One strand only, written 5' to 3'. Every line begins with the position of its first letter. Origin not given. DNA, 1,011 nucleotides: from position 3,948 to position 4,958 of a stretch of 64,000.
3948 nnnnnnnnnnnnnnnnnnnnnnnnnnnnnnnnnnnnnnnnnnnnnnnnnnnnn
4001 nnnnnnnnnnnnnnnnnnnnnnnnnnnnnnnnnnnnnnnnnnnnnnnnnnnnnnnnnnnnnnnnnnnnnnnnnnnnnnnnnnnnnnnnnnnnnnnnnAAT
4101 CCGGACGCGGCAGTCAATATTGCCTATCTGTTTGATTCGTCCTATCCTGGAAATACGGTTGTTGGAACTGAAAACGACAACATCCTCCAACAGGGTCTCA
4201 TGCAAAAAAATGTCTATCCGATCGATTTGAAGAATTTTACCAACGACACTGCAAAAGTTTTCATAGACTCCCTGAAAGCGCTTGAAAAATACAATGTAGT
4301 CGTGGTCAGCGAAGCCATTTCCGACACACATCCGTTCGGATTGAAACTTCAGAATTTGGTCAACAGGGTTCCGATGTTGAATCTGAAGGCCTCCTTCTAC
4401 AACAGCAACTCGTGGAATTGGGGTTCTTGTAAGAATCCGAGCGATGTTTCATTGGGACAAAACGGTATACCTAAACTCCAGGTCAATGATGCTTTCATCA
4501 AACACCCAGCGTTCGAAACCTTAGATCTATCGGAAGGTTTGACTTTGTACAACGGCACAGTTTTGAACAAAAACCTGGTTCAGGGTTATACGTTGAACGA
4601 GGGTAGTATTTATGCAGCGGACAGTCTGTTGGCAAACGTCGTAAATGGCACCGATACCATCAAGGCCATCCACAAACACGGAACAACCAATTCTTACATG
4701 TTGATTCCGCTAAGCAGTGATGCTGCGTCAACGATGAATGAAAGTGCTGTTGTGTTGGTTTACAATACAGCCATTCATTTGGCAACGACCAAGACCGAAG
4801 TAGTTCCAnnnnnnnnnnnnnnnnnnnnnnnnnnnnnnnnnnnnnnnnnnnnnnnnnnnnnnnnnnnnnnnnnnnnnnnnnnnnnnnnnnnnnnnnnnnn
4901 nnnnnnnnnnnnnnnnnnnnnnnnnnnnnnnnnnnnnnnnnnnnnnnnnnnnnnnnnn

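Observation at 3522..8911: Tandem secreted paralogues built from an unnamed ~230-aa module: candidate new extracellular pectin-capture system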

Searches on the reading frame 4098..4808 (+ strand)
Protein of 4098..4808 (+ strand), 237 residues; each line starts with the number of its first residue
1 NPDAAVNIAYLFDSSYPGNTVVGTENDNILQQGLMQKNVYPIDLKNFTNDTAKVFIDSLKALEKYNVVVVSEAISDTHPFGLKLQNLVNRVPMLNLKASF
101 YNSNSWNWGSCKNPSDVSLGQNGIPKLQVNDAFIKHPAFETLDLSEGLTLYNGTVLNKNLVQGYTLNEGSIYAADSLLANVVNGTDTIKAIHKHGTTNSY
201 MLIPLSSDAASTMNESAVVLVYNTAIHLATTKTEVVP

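Call 14: search_solved_structures(query=A1, max_evalue=10, show_alignments=2)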
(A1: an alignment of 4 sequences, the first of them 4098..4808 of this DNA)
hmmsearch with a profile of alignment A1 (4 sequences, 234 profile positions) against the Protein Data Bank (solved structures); distinct sequences matched with E-value up to 10: 6.
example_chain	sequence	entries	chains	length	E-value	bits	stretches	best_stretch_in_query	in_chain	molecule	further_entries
13he_A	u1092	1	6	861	0.39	13.4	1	7-68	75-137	Aldehyde-alcohol dehydrogenase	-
8uhw_A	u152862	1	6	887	0.41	13.3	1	7-68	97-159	Aldehyde-alcohol dehydrogenase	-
9qv1_A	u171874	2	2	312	1.1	11.9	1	35-94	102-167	1-phosphofructokinase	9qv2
9qv0_A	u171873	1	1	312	1.1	11.8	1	35-94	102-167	1-phosphofructokinase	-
9qv3_A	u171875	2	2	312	1.4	11.5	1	36-94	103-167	1-phosphofructokinase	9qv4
8hku_AL2P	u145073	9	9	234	2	11.1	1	110-217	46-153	50S ribosomal protein L2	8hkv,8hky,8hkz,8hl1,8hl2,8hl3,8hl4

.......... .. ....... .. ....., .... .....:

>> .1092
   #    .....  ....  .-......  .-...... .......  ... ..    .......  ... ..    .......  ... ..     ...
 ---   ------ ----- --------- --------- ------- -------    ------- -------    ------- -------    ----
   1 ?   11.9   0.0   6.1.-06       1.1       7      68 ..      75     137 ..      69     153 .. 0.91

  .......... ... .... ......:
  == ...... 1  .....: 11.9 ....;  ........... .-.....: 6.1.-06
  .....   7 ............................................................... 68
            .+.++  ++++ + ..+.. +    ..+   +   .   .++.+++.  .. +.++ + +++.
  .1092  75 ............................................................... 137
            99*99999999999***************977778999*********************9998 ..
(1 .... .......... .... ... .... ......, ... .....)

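Call 15: find_homologous_proteins(query=A1, max_evalue=0.01)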
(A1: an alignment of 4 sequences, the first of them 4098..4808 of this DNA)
Query A1 (4 sequences) (237 aa, profile of the alignment): 7 proteins with E <= 0.01 among 7354 candidates.
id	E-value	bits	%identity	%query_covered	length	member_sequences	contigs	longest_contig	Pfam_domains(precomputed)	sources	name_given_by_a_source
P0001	5.6e-95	335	45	40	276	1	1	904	-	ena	-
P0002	1.5e-53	200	36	96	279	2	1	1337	-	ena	-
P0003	1.1e-45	174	36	97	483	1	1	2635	-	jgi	-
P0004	2.5e-33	134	33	68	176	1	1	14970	-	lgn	-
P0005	7.3e-30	122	61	45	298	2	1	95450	-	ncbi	ncbi:MAG: hypothetical protein AB7D40_05675, partial [Bacteroidales bacterium]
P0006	6.2e-17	80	37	43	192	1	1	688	-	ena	-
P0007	1.5e-16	79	31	96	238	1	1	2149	-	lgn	-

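Call 20: search_protein_representatives(alignment_id=A1)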
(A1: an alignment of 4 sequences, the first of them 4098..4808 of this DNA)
Query: 4 sequences, 234 profile positions. Proteins with E-value up to 0.001 (for the whole library): 514; up to 1e-10: 284; up to 1e-30: 37. The best 150 are listed.
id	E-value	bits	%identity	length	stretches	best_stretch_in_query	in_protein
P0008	2.1e-153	524.8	-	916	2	2-232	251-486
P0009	6.5e-110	382.5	-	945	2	3-230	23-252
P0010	6.6e-104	362.8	-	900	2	3-232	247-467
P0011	2.0e-96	338.3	-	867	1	2-234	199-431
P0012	3.0e-85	301.8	-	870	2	2-231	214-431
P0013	3.3e-72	259.1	-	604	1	2-234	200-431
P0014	8.6e-72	257.7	-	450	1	3-232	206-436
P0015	9.0e-67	241.3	-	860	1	3-234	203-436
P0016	3.6e-64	232.8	-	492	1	3-233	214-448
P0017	1.3e-60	221.1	-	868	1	3-234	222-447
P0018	3.3e-54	200.2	-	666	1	3-230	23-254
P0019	2.0e-51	191.1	-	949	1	3-232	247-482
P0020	3.3e-50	187.1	-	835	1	4-234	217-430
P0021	5.2e-50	186.5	-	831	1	3-231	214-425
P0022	2.6e-49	184.1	-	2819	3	47-228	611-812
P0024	7.6e-48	179.4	-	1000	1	3-232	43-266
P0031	1.5e-41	158.8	-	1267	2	3-226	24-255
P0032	1.5e-40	155.5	-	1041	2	55-227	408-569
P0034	4.3e-39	150.7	-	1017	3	3-229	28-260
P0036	2.3e-37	145.0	-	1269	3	37-230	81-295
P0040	6.8e-34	133.7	-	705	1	4-229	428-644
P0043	1.5e-30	122.7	-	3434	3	3-227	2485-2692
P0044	3.1e-30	121.7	-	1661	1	4-228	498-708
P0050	3.5e-26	108.5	-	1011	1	5-227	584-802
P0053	3.1e-25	105.4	-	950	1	4-227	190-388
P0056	1.7e-24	103.0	-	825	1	4-228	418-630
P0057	1.9e-24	102.8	-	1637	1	19-225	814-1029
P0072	4.1e-21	91.9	-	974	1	5-227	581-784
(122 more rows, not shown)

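Call 24: predict_structure(alignment_id=A2)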
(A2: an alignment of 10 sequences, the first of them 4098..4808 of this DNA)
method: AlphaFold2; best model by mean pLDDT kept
length: 237 residues; sequences in the alignment: 10
mean_pLDDT: 87.8   pTM: 0.89
mean pLDDT of the five models: 87.8, 86.6, 85.6, 85.4, 84.2
residues with pLDDT >= 90: 149; 70-90: 65; 50-70: 17; < 50: 6
segments of 3 or more residues with pLDDT < 50: 117-119
pLDDT, mean of each block of 10 residues (from residue 1): 77 87 88 93 95 93 96 93 94 95 91 64 79 96 90 68 86 90 82 94 87 91 97 74
secondary structure, 60 per line:
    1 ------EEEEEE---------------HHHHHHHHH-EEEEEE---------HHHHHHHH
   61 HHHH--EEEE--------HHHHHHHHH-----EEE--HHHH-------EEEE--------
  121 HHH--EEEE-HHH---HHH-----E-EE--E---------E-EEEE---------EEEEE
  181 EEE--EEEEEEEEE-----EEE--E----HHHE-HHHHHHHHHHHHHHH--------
elements in order: E7-12 H28-36 E38-43 H53-64 E67-70 H79-87 E93-95 H98-101 E109-112 E126-129 E163-166 E176-183 E186-194 E200-202 H215-229

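Call 27: search_protein_families(library=pfam, alignment_id=A3, max_evalue=0.00001)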
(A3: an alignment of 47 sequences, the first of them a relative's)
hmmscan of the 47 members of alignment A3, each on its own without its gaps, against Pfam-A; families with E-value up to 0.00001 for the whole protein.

A. member 1, P0058 (3840 aa): 2 families
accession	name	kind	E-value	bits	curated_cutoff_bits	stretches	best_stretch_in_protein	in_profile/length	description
PF19081.6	Ig_7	-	9.2e-14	51.9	27.3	1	1739-1817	1-79/84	Ig-like domain CHU_C associated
PF00041.27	fn3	-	5.7e-08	33.3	25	0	2268-2335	8-72/84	Fibronectin type III domain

B. families by the number of members that match (of 47 scanned): 14 families
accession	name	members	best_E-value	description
PF18998.6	Flg_new_2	7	3.5e-16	Divergent InlB B-repeat domain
PF09479.16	Flg_new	6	2.2e-36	Listeria-Bacteroides repeat domain (List_Bact_rpt)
PF13290.12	CHB_HEX_C_1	4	2.3e-24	Chitobiase/beta-hexosaminidase C-terminal domain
PF13287.12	Fn3_assoc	4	1.8e-19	Fn3 associated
PF02368.24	Big_2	3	6.9e-13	Bacterial Ig-like domain (group 2)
PF00041.27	fn3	3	4.9e-09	Fibronectin type III domain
PF19081.6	Ig_7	2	9.2e-14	Ig-like domain CHU_C associated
PF18962.6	Por_Secre_tail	2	3.1e-12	Secretion system C-terminal sorting domain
PF13927.12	Ig_3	1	3.4e-15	Immunoglobulin domain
PF00239.26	Resolvase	1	3.7e-10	Resolvase, N terminal domain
PF13895.12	Ig_2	1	1.9e-08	Immunoglobulin domain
PF12733.13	Cadherin-like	1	3.3e-07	Cadherin-like beta sandwich domain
PF18283.7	CBM77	1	5.1e-07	Carbohydrate binding module 77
PF00047.31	ig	1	8.5e-06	Immunoglobulin domain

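Call 28: fold_search(model_id=the predicted structure, library=pdb)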
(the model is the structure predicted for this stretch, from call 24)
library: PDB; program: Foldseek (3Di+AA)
matches with E <= 10: 1239; with E <= 0.001: 13
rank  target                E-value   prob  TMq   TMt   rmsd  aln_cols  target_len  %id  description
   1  8rp2_BBB              1.7e-05  1.00  0.55  0.67   5.0       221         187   16  Aminodeoxychorismate synthase complex from Escherichia coli, with EDTA added (released 2025-01-29)
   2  4jqs_A                2.3e-05  1.00  0.58  0.57   4.8       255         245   12  Crystal structure of a Putative thua-like protein (BACUNI_01602) from Bacteroides uniformis ATCC 8492 at 2.30 A resolu (released 2013-05-08)
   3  4l8f_A                2.6e-05  1.00  0.50  0.43   7.2       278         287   12  Crystal structure of gamma-glutamyl hydrolase (C108A) complex with MTX (released 2014-05-14)
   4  2w7t                  6.8e-05  1.00  0.44  0.41   9.2       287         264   11  Trypanosoma brucei CTPS - glutaminase domain with bound acivicin (released 2009-01-13)
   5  7d97_B                1.3e-04  1.00  0.55  0.67   5.4       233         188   12  Crystal structure of N109P mutant of GATase subunit of Methanocaldococcus jannaschii GMP synthetase (released 2021-08-04)
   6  5n29                  1.8e-04  1.00  0.44  0.40   9.7       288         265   11  An improved model of the Trypanosoma brucei CTP synthase glutaminase domain:acivicin complex. (released 2017-04-05)
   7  8aa2_G                2.9e-04  1.00  0.55  0.33   6.9       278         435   11  Inactive levan utilisation machinery (utilisome) in the presence of levan fructo-oligosaccharides DP 15-25 (released 2023-06-07)
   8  4e5v_B                2.9e-04  1.00  0.54  0.48   8.5       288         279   13  Crystal structure of a Putative thua-like protein (PARMER_02418) from Parabacteroides merdae ATCC 43184 at 1.75 A reso (released 2012-04-04)
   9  4e5v_A                3.3e-04  1.00  0.53  0.46   8.6       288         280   13  Crystal structure of a Putative thua-like protein (PARMER_02418) from Parabacteroides merdae ATCC 43184 at 1.75 A reso (released 2012-04-04)
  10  7ac8_B                4.3e-04  1.00  0.49  0.56   5.9       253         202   10  Molecular basis for the unique allosteric activation mechanism of the heterodimeric imidazole glycerol phosphate synth (released 2021-05-19)
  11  1kxj_A                4.8e-04  1.00  0.47  0.53   6.5       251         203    9  The Crystal Structure of Glutamine Amidotransferase from Thermotoga maritima (released 2002-03-20)
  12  3nva_A                6.5e-04  1.00  0.49  0.26   7.1       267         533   10  Dimeric form of CTP synthase from Sulfolobus solfataricus (released 2010-09-08)
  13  7d96                  6.9e-04  1.00  0.53  0.65   5.6       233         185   12  Crystal structure of D110G mutant of GATase subunit of Methanocaldococcus jannaschii GMP synthetase (released 2021-08-04)
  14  2lxn_MODEL_1_A        1.4e-03  1.00  0.54  0.66   4.8       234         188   10  Solution NMR structure of glutamine amido transferase subunit of gaunosine monophosphate synthetase from Metha (released 2013-06-12)
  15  7yc6                  1.4e-03  1.00  0.54  0.67   5.8       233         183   13  Crystal structure of D110P mutant of GATase subunit of Methanocaldococcus jannaschii GMP synthetase (released 2023-06-14)
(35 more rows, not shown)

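Call 31: search_protein_families(library=pfam, alignment_id=A4, max_evalue=0.00001)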
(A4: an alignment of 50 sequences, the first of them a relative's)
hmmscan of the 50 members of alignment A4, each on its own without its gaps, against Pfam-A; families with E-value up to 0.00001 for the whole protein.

A. member 1, P0008 (916 aa): 2 families
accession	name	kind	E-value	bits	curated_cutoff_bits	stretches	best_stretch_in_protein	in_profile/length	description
PF13287.12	Fn3_assoc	-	2e-27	95.5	23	2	505-557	1-53/59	Fn3 associated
PF13290.12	CHB_HEX_C_1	-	2.7e-25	88.5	22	2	503-557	10-64/67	Chitobiase/beta-hexosaminidase C-terminal domain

B. families by the number of members that match (of 50 scanned): 16 families
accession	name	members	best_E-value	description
PF13290.12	CHB_HEX_C_1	28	6e-39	Chitobiase/beta-hexosaminidase C-terminal domain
PF13287.12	Fn3_assoc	27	8.6e-36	Fn3 associated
PF09479.16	Flg_new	4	4.7e-89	Listeria-Bacteroides repeat domain (List_Bact_rpt)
PF18998.6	Flg_new_2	3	2.6e-15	Divergent InlB B-repeat domain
PF18962.6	Por_Secre_tail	3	5.8e-14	Secretion system C-terminal sorting domain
PF12733.13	Cadherin-like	2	3.5e-26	Cadherin-like beta sandwich domain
PF13927.12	Ig_3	2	3.3e-07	Immunoglobulin domain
PF21348.3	RGL11_C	1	1.4e-196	Rhamnogalacturonan lyase family 11, C-terminal domain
PF07470.19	Glyco_hydro_88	1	4.8e-70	Glycosyl Hydrolase Family 88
PF19081.6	Ig_7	1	1.7e-43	Ig-like domain CHU_C associated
PF18370.7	RGI_lyase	1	4.1e-24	Rhamnogalacturonan I lyases beta-sheet domain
PF01095.25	Pectinesterase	1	1.9e-22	Pectinesterase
PF16410.10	DUF5018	1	1.6e-11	Domain of unknown function (DUF5018)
PF16709.11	SCAB-Ig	1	3.3e-10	Ig domain of plant-specific actin-binding protein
PF01839.29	FG-GAP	1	1.5e-07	FG-GAP repeat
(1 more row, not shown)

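Call 38: find_related_loci(query=A1, collection=genome_contigs, flank=10000)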
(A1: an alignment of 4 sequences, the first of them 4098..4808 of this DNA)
Query A1 (237 aa) in genome_contigs; peptide patterns used: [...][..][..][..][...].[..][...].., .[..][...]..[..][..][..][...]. (x = any residue, [..] = any of these).
215 stretches matched a pattern; 26 encode a relative of the query (tblastn E <= 1e-3); 26 distinct loci.
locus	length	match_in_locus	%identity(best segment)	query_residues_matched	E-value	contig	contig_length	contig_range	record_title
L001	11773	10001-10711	83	1-237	7e-136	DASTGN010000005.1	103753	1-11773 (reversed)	MAG TPA_asm: Bacteroidales bacterium isolate SMAG_U31 k141_988376, whole genome shotgun sequence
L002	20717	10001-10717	57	1-237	1e-88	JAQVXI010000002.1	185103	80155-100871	MAG: Bacteroidales bacterium isolate STF2_122 NODE_50_length_185103_cov_10.994097_Sandtown_F2, whole genome shotgun sequ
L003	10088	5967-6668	41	1-237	3e-52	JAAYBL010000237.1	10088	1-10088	MAG: Bacteroidales bacterium isolate AS06rmzACSIP_31 505722_AS06, whole genome shotgun sequence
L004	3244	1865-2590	44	1-236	5e-52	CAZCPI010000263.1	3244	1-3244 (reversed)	MAG TPA_asm: uncultured Bacteroidales bacterium isolate SRP263991_co1_196 genome assembly, contig: NODE_51591_length_324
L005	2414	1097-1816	42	1-237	5e-52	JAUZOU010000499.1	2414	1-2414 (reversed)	MAG: Bacteroidota bacterium isolate bin211(16d) BGDNFJKD_499, whole genome shotgun sequence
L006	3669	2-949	44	1-237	9e-52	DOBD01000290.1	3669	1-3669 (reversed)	MAG TPA_asm: Bacteroidales bacterium isolate UBA8389 contig_87761, whole genome shotgun sequence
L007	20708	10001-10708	41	1-237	7e-50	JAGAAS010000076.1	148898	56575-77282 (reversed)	MAG: Bacteroidaceae bacterium isolate RGIG8271 Water_buffalos_Rumen-5__c2021243, whole genome shotgun sequence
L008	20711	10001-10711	40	5-237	3e-46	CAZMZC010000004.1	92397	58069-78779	MAG TPA_asm: uncultured Bacteroidaceae bacterium isolate SRP315200_co1_459 genome assembly, contig: NODE_105_length_9239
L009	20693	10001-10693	39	6-237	7e-46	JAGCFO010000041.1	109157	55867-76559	MAG: Bacteroidaceae bacterium isolate RGIG9746 Yak_Omasum-4__c914884, whole genome shotgun sequence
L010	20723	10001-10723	36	2-237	9e-44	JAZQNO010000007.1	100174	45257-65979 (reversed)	MAG: Bacteroidales bacterium isolate T1900045246_TH20190016.MAGScoT_cleanbin_000006 SGB_5632_k141_2569480, whole genome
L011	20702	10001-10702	37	3-235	3e-43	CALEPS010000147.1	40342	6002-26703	MAG TPA_asm: uncultured Bacteroidales bacterium isolate ERR1278073_bin.19_CONCOCT_v1.1_MAG genome assembly, contig: ERZ8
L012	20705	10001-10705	37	6-237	3e-41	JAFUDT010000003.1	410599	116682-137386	MAG: Bacteroidales bacterium isolate RGIG4402 Roe_deer_Omasum-2__c323, whole genome shotgun sequence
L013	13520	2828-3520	36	6-237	4e-41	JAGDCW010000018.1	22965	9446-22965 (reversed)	MAG: Bacteroidales bacterium isolate RGIG10352 Yak_Rumen.Co__c408986, whole genome shotgun sequence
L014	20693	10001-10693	35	6-237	7e-40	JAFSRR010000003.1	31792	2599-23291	MAG: Bacteroidales bacterium isolate RGIG3412 Goat_Reticulum.Co__c54373, whole genome shotgun sequence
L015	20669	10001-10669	38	7-237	2e-38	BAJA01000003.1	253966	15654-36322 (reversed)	Bacteroides nordii WAL 11050 = JCM 12987 DNA, contig: JCM12987.contig00003, whole genome shotgun sequence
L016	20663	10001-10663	39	9-237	6e-38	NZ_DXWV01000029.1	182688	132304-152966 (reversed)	MAG: Bacteroides sp. isolate HRGM_Genome_3638 HRGM_Genome_3638_29, whole genome shotgun sequence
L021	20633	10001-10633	34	5-232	2e-33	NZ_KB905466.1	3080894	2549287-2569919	Bacteroides salyersiae WAL 10018 = DSM 18765 = JCM 12988 strain DSM 18765 acAqE-supercont1.1, whole genome shotgun seque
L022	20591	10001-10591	37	42-236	3e-33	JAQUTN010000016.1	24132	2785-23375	MAG: Bacteroidales bacterium isolate STD2_120 NODE_7436_length_24132_cov_5.013331_Sandtown_D2, whole genome shotgun sequ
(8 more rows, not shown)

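Call 40: search_protein_families(library=pfam, proteins=[P0022, P0043, P0044, P0057], max_evalue=0.00001)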
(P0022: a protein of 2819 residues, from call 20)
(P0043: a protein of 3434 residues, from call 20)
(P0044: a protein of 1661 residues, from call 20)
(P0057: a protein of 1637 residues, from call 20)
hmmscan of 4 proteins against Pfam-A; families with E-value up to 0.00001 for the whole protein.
P0022 (2819 aa): 3 families
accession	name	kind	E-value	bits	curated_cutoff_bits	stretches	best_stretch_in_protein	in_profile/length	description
PF09479.16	Flg_new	-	4.7e-89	292.9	27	8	1557-1624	3-65/65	Listeria-Bacteroides repeat domain (List_Bact_rpt)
PF18962.6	Por_Secre_tail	-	5.8e-14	52.6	27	1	2749-2818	1-75/75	Secretion system C-terminal sorting domain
PF18998.6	Flg_new_2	-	1.3e-06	28.7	23.6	0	2619-2658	32-71/73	Divergent InlB B-repeat domain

P0043 (3434 aa): 3 families
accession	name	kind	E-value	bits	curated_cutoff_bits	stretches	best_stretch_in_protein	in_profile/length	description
PF19081.6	Ig_7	-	1.7e-43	147.2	27.3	3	1572-1652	3-83/84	Ig-like domain CHU_C associated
PF16709.11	SCAB-Ig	-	3.3e-10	40.3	27.6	0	1508-1546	26-65/98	Ig domain of plant-specific actin-binding protein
PF13927.12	Ig_3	-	3.3e-07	31.1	30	0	1114-1190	2-78/78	Immunoglobulin domain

P0044 (1661 aa): 2 families
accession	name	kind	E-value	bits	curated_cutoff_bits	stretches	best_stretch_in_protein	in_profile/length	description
PF01095.25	Pectinesterase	-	1.9e-22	79.9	27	1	1118-1379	36-295/298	Pectinesterase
PF18998.6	Flg_new_2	-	2.6e-15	56.6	23.6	1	419-491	2-70/73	Divergent InlB B-repeat domain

P0057 (1637 aa): 3 families
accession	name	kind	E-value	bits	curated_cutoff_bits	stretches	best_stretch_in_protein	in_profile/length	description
PF09479.16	Flg_new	-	9.7e-18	64.5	27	2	1482-1550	2-65/65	Listeria-Bacteroides repeat domain (List_Bact_rpt)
PF18962.6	Por_Secre_tail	-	1.1e-13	51.7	27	1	1567-1636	1-75/75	Secretion system C-terminal sorting domain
PF12733.13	Cadherin-like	-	5.1e-07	30.5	24.2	0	1221-1312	1-86/89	Cadherin-like beta sandwich domain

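Call 42: search_solved_structures(query=P0050, max_evalue=0.001)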
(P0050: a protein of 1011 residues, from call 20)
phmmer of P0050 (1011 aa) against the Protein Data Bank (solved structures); distinct sequences matched with E-value up to 0.001: 0.

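Call 43: search_solved_structures(query=P0072, max_evalue=0.01)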
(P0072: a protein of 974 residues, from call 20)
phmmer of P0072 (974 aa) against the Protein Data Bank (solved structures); distinct sequences matched with E-value up to 0.01: 0.

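Call 45: search_protein_families(library=pfam, proteins=[P0024, P0031, P0032, P0034, P0036, P0053, P0056, P0040, P0050], max_evalue=0.00001)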
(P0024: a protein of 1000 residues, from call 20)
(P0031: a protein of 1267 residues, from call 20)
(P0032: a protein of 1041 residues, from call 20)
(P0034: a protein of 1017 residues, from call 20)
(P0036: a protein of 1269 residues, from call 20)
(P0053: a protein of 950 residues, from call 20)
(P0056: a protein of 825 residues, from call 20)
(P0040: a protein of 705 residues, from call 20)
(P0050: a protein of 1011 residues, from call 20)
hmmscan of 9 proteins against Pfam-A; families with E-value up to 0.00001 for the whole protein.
P0024 (1000 aa): 6 families
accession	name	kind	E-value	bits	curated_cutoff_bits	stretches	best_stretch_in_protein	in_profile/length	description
PF21348.3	RGL11_C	-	1.4e-196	654.5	27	1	444-944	1-481/490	Rhamnogalacturonan lyase family 11, C-terminal domain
PF18370.7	RGI_lyase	-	4.1e-24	85.2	27.8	1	361-435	4-78/86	Rhamnogalacturonan I lyases beta-sheet domain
PF13290.12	CHB_HEX_C_1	-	9e-09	35.6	22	1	280-335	8-64/67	Chitobiase/beta-hexosaminidase C-terminal domain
PF01839.29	FG-GAP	-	1.5e-07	31.6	22.1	0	685-703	3-21/37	FG-GAP repeat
PF13517.12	FG-GAP_3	-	2.4e-07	31.7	26.9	0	656-701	22-60/61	FG-GAP-like repeat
PF13287.12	Fn3_assoc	-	1.3e-06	28.8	23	1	284-335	1-53/59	Fn3 associated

P0031 (1267 aa): 3 families
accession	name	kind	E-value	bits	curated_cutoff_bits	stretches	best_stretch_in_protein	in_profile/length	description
PF12733.13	Cadherin-like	-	3.5e-26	91.9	24.2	2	708-788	1-87/89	Cadherin-like beta sandwich domain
PF09479.16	Flg_new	-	2.2e-21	76.2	27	2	1035-1104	3-65/65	Listeria-Bacteroides repeat domain (List_Bact_rpt)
PF18962.6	Por_Secre_tail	-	1e-11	45.3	27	1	1197-1266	1-75/75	Secretion system C-terminal sorting domain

P0032 (1041 aa): 0 families

P0034 (1017 aa): 1 family
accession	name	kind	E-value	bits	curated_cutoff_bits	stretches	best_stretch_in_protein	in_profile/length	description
PF16410.10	DUF5018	-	1.6e-11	44.2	38.2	1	751-808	158-215/352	Domain of unknown function (DUF5018)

P0036 (1269 aa): 1 family
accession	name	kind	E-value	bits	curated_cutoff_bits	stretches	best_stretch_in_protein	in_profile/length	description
PF09479.16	Flg_new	-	5.6e-39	132.5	27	4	1112-1179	1-65/65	Listeria-Bacteroides repeat domain (List_Bact_rpt)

P0053 (950 aa): 0 families

P0056 (825 aa): 1 family
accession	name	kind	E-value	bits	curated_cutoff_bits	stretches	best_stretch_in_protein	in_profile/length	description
PF18998.6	Flg_new_2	-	3.5e-10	40.2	23.6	1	18-85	2-69/73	Divergent InlB B-repeat domain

P0040 (705 aa): 1 family
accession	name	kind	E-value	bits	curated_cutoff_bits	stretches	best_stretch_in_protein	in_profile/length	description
PF07470.19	Glyco_hydro_88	-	4.8e-70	236.7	26.6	1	37-397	3-351/352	Glycosyl Hydrolase Family 88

P0050 (1011 aa): 1 family
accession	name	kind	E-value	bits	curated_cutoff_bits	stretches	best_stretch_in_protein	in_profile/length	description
PF13927.12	Ig_3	-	1.2e-06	29.3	30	1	172-236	2-67/78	Immunoglobulin domain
